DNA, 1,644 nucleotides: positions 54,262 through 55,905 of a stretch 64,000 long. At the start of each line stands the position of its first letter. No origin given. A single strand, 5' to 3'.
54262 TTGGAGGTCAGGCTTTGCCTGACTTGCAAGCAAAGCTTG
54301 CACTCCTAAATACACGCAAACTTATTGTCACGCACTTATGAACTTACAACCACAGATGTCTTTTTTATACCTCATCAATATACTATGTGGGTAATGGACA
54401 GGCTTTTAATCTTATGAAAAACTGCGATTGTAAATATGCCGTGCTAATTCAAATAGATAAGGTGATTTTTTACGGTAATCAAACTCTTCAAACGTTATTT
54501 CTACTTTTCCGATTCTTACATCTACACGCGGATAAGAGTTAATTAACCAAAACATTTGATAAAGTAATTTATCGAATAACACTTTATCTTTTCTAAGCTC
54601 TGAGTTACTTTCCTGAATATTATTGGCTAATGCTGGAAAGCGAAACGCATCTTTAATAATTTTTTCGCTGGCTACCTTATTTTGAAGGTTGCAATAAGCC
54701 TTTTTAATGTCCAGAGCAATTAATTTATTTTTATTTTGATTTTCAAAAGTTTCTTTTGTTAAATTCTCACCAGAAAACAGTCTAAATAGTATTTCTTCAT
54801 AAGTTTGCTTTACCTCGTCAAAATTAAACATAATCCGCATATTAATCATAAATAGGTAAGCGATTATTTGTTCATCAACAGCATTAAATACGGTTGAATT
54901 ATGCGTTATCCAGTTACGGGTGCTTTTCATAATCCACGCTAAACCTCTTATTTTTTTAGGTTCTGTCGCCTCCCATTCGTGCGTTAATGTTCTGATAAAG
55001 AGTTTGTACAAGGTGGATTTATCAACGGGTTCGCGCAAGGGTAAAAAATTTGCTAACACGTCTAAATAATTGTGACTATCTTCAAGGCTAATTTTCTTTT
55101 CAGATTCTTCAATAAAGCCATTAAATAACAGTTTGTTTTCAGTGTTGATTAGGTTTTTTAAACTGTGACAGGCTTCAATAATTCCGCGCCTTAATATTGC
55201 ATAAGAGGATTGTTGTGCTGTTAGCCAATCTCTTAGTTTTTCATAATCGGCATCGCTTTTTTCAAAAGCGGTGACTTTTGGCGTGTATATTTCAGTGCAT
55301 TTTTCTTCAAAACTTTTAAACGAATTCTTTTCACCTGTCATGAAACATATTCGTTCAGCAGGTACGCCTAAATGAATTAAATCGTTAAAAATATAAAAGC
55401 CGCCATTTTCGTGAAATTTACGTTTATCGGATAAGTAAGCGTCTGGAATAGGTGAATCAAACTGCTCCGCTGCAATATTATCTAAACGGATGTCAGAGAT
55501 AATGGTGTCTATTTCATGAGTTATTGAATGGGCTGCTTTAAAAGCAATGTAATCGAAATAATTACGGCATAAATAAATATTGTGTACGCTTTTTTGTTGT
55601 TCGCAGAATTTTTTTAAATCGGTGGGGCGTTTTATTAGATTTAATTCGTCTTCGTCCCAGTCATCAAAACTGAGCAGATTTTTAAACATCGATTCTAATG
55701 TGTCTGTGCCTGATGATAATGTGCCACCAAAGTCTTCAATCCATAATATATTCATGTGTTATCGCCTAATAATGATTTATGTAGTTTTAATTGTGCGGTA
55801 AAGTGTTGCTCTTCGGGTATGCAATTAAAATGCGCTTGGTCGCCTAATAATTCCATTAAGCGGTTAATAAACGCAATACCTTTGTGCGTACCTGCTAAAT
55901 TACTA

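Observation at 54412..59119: AT-rich three-gene island encoding a Sel1-repeat histidine-kinase-like protein, a REC-like domain fused to a novel C-terminal domain, and an unknown 197-aa protein, bounded by repeats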

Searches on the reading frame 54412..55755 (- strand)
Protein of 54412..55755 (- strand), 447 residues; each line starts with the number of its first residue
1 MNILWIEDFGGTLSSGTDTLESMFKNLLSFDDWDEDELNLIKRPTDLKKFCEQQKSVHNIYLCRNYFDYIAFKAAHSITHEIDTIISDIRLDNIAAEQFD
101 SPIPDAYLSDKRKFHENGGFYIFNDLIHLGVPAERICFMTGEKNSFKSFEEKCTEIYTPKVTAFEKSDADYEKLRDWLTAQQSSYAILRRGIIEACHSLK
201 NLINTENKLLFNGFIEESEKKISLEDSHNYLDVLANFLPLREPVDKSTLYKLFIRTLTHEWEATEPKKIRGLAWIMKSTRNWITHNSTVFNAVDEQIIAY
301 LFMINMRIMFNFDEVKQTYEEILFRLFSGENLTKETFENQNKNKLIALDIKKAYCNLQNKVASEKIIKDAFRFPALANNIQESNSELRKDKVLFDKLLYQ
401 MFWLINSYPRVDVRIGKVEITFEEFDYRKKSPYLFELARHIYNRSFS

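Call 3: search_protein_families(library=pfam, proteins=[window:54412-55755:-], max_evalue=1)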
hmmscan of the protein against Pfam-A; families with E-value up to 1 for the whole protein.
window:54412-55755:- (447 aa): 1 family
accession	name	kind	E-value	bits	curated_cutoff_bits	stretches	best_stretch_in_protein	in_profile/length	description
PF00078.32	RVT_1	-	0.061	13.5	29.6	1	276-374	6-97/205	Reverse transcriptase (RNA-dependent DNA polymerase)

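Call 4: search_protein_families(library=padloc, proteins=[window:54412-55755:-], max_evalue=1)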
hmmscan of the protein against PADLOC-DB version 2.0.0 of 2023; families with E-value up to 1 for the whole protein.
window:54412-55755:- (447 aa): 0 families

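Call 5: search_protein_families(library=ncbifam, proteins=[window:54412-55755:-], max_evalue=1)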
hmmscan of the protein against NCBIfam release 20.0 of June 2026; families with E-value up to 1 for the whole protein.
window:54412-55755:- (447 aa): 0 families

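Call 7: find_homologous_proteins(query=window:54412-55755:-, max_evalue=0.001)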
Query window:54412-55755:- (447 aa): 308 proteins with E <= 0.001 among 4504 candidates; the best 120 are listed.
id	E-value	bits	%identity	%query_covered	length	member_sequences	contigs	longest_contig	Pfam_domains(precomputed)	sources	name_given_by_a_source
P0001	0.0e+0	1014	100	100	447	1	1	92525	-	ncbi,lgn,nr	ncbi:MAG: hypothetical protein NTW85_16100 [Methylococcales bacterium]|nr:hypothetical protein [Meth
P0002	4.2e-295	997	98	100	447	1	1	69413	-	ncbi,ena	-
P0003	1.5e-291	985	97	100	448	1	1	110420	-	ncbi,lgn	-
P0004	3.4e-265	898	89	100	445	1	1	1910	-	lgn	-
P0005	1.3e-247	840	85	100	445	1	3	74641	-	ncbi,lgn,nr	ncbi:MAG: hypothetical protein Q8Q54_11415 [Methylococcales bacterium]|nr:hypothetical protein [Meth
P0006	4.1e-231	786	78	100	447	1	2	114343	-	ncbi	-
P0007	6.6e-200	683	71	100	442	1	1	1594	-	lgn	-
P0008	2.8e-193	661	66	100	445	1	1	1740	-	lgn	-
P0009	3.8e-181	621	63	100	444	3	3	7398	-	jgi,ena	-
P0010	2.4e-177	609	62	100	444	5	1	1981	-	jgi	-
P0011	4.6e-171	588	62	100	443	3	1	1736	-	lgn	-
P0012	8.9e-168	577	58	100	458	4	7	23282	-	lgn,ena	-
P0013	1.4e-164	566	60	100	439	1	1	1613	-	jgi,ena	jgi:hypothetical protein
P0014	3.4e-162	559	58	100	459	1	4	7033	-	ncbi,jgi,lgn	jgi:hypothetical protein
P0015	1.2e-161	557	56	100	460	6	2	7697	-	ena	-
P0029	2.6e-143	496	55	100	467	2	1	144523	-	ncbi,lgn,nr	ncbi:MAG: hypothetical protein NTW85_11300 [Methylococcales bacterium]|nr:hypothetical protein [Meth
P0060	2.5e-114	401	50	99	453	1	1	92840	-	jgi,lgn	jgi:hypothetical protein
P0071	3.3e-112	394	45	100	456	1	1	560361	-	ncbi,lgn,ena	-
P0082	9.1e-109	383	48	99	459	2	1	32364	-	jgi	-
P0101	1.5e-102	362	44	100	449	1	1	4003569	-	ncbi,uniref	ncbi:hypothetical protein ABXJ76_04580 [Methylobacter sp. G7]|uniref:hypothetical protein n=1 Tax=Me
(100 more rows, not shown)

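Call 9: find_encoding_contigs(protein=P0101, flank=8000, max_places=3)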
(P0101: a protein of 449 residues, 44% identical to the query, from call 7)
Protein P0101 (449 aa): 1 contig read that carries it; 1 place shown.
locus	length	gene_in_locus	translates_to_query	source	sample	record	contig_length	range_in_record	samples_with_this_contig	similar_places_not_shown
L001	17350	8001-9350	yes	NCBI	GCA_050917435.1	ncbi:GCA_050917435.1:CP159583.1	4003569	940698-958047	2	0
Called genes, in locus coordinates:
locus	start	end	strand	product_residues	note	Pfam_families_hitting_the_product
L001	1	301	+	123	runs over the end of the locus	PF04134:DCC1-like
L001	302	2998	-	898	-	PF00330:Aconitase, PF00694:Aconitase_C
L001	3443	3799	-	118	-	PF18480:DUF5615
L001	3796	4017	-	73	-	PF04255:DUF433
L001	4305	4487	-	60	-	-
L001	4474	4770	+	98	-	-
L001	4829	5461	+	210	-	-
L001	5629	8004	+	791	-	PF08238:Sel1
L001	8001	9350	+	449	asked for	-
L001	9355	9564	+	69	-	-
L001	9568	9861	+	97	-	PF09907:HigB_toxin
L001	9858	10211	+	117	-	-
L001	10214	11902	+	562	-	-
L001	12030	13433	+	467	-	PF00206:Lyase_1, PF10415:FumaraseC_C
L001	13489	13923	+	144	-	PF03928:HbpS-like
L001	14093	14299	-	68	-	PF20104:DUF6494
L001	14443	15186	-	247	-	PF01292:Ni_hydr_CYTB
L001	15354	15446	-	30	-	-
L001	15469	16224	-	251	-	PF13340:DUF4096, PF01609:DDE_Tnp_1, PF13359:DDE_Tnp_4 (weak), PF13612:DDE_Tnp_1_3 (weak), PF13586:DDE_Tnp_1_2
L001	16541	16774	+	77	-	-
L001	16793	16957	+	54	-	-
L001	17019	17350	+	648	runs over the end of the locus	PF00122:E1-E2_ATPase, PF00702:Hydrolase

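Call 10: find_encoding_contigs(protein=P0071, flank=8000, max_places=3)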
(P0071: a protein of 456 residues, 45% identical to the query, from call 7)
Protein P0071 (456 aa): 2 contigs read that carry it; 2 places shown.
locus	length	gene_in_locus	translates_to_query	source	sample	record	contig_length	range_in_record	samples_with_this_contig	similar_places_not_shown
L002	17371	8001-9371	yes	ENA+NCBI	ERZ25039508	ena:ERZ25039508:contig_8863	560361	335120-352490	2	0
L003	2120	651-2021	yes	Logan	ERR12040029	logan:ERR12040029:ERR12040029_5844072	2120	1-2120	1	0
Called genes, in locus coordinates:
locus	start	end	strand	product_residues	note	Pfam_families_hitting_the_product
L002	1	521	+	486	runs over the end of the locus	PF02321:OEP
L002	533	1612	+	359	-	PF25973:BSH_CzcB (weak), PF26077:BSH_Fcp1 (faint), PF25954:Beta-barrel_RND_2, PF25967:RND-MFP_C (weak), PF25975:CzcB_C (faint)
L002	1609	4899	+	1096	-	PF00873:ACR_tran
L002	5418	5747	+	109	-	PF05717:TnpB_IS66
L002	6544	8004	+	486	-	PF08238:Sel1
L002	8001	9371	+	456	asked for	-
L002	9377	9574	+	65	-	-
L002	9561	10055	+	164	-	PF11848:DUF3368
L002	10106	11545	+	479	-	-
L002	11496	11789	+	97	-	-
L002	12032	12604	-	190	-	PF00484:Pro_CA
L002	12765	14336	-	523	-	PF13671:AAA_33, PF13207:AAA_17 (faint)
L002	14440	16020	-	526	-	PF00009:GTP_EFTU, PF22042:EF-G_D2, PF03144:GTP_EFTU_D2, PF16658:RF3_C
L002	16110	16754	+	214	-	PF11172:DUF2959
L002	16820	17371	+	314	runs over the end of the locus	PF13424:TPR_12 (faint), PF13174:TPR_6 (faint), PF13371:TPR_9 (faint), PF07719:TPR_2 (faint), PF14559:TPR_19 (weak), PF13432:TPR_16 (weak), PF00515:TPR_1 (weak)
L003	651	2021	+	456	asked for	-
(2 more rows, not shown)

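Call 11: find_encoding_contigs(protein=P0029, flank=8000, max_places=3)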
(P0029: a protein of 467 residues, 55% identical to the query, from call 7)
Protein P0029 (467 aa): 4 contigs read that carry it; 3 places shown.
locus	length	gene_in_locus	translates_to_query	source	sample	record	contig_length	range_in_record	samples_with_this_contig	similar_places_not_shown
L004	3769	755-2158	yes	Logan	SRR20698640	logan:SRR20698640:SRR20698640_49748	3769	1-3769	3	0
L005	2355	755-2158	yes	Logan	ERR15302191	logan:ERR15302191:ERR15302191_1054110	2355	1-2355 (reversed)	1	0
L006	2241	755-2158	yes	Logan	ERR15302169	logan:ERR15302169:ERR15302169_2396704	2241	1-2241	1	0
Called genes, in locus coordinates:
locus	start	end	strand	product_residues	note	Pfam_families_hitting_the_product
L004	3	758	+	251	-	?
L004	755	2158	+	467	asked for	-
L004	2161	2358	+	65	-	-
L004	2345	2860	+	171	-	PF11848:DUF3368, PF13638:PIN_4 (faint)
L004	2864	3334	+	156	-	PF05685:Uma2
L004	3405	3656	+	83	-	PF02604:PhdYeFM_antitox, PF18506:RelB-like (weak)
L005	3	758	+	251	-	?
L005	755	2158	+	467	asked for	-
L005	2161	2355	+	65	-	?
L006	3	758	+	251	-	?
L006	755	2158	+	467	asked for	-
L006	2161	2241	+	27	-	?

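Call 17: search_solved_structures(query=A1, max_evalue=10, show_alignments=3)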
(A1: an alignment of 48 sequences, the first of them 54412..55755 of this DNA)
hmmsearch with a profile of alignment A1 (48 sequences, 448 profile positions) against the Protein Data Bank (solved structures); distinct sequences matched with E-value up to 10: 4.
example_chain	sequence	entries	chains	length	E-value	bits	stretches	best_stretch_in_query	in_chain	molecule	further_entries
11ce_A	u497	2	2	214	0.14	14.4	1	159-200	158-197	The protease-Zn (II) complex of Zn5 | Zn5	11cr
11cy_A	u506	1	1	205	0.14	14.4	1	159-200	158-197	ZnO5_baseKO_ES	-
3fyf_A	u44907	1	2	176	2.3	10.4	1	345-429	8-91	PROTEIN BVU-3222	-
4f61_I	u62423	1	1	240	3.1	10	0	316-388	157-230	Stathmin-like domain R4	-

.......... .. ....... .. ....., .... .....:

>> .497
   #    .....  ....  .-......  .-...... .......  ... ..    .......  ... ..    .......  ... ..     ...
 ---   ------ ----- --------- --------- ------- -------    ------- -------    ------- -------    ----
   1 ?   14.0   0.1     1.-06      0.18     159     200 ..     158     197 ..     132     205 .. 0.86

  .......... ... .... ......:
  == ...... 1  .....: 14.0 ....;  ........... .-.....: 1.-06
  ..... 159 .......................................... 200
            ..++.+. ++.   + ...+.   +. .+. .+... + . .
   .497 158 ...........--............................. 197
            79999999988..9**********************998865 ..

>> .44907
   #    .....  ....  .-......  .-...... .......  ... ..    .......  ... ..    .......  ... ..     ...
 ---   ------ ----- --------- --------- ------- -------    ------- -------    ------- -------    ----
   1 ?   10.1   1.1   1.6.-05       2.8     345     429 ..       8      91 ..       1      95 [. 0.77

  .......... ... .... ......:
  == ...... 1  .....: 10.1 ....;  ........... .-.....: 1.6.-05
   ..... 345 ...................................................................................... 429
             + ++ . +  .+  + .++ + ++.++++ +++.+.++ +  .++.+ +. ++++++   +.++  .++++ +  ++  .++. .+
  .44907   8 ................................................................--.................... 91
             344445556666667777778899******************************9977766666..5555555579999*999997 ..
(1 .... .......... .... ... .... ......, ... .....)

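Call 24: predict_structure(alignment_id=A1)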
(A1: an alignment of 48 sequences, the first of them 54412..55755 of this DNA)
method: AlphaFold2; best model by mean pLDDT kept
length: 447 residues; sequences in the alignment: 48
mean_pLDDT: 85.2   pTM: 0.88
mean pLDDT of the five models: 85.2, 84.3, 83.8, 83.4, 82.2
residues with pLDDT >= 90: 192; 70-90: 211; 50-70: 44; < 50: 0
segments of 3 or more residues with pLDDT < 50: none
pLDDT, mean of each block of 10 residues (from residue 1): 86 71 83 72 84 83 88 91 90 58 71 77 88 90 70 70 86 93 95 93 84 93 94 96 94 96 91 93 89 93 95 85 89 89 85 87 72 84 87 92 79 71 79 90 88
secondary structure, 60 per line:
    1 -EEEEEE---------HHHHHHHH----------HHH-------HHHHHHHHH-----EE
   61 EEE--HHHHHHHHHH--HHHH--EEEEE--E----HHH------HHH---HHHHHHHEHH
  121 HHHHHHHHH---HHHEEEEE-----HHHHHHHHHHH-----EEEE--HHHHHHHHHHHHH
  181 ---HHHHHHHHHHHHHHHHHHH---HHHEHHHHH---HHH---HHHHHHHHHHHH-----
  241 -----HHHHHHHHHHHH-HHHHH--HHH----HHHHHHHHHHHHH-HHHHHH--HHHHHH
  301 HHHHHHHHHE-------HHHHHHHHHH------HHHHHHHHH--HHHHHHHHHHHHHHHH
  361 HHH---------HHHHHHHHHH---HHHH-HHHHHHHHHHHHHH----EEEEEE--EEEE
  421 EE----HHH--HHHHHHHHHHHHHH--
elements in order: E2-7 H17-24 H45-53 E59-63 H66-75 H78-81 E84-88 H111-117 H119-129 E136-140 H146-156 E162-165 H168-180 H184-202 H210-214 H224-235 H246-257 H259-263 H273-285 H287-292 H295-309 H318-327 H334-342 H345-363 H373-382 H386-389 H391-404 E409-414 E417-422 H432-445

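Call 27: fold_search(model_id=the predicted structure, library=pdb)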
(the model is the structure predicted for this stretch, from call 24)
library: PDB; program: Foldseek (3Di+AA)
matches with E <= 10: 289; with E <= 0.001: 0
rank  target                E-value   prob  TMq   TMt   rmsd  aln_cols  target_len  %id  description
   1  7pvk_A                1.1e-01  0.85  0.21  0.19  12.8       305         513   10  X-ray structure of dimeric PorX (T272A mutant), in complex with pGpG. (released 2022-12-14)
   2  6hsu_B                1.4e-01  0.89  0.20  0.46   9.3       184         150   11  The crystal structure of type II Dehydroquinase from Psychromonas ingrahamii 37, crystal form 2 (released 2019-10-23)
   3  6smf_A                1.8e-01  0.75  0.18  0.44   9.5       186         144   11  THE CRYSTAL STRUCTURE OF TYPE II DEHYDROQUINASE FROM ZYMOMONAS MOBILIS (released 2020-07-08)
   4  8p5e_E                2.1e-01  0.08  0.15  0.12  23.1       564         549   11  S. cerevisiae nexus-sCMGE after DNA replication initiation (released 2024-05-29)
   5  6hsq_D                2.4e-01  0.77  0.19  0.45   9.2       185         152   11  The crystal structure of type II Dehydroquinase from Psychromonas ingrahamii 37 crystal form 1 (released 2019-10-23)
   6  5fkz                  2.4e-01  0.41  0.19  0.13  11.3       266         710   12  Structure of E.coli Constitutive lysine decarboxylase (released 2016-09-21)
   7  1s8n                  2.7e-01  0.69  0.20  0.39  14.1       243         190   10  Crystal structure of Rv1626 from Mycobacterium tuberculosis (released 2004-09-21)
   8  3lwz_B                2.9e-01  0.66  0.18  0.45   9.1       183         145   11  1.65 Angstrom Resolution Crystal Structure of Type II 3-Dehydroquinate Dehydratase (aroQ) from Yersinia pestis (released 2010-03-09)
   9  1uqr_A                2.9e-01  0.66  0.18  0.44   9.2       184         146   10  Type II 3-dehydroquinate dehydratase (DHQase) from Actinobacillus pleuropneumoniae (released 2003-10-30)
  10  1cqz_A                2.9e-01  0.30  0.15  0.14  15.7       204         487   11  CRYSTAL STRUCTURE OF MURINE SOLUBLE EPOXIDE HYDROLASE. (released 1999-11-19)
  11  5je8_B                3.0e-01  0.15  0.16  0.21  18.7       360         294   14  The crystal structure of Bacillus cereus 3-hydroxyisobutyrate dehydrogenase in complex with NAD (released 2016-05-11)
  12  5brj                  3.2e-01  0.93  0.20  0.54   5.9       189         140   10  Structure of the bacteriophytochrome response regulator AtBRR (released 2016-02-24)
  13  3hcw_B                3.5e-01  0.23  0.16  0.24  17.8       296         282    9  CRYSTAL STRUCTURE OF PROBABLE maltose operon transcriptional repressor malR FROM STAPHYLOCOCCUS AREUS (released 2009-05-19)
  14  9hcj_P0               3.7e-01  0.04  0.10  0.07  25.7       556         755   10  D. discoideum nuclear pore complex (released 2024-12-25)
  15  3mf4_A                3.8e-01  0.93  0.21  0.36   5.3       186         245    8  Crystal structure of putative two-component system response regulator/ggdef domain protein (released 2010-04-14)
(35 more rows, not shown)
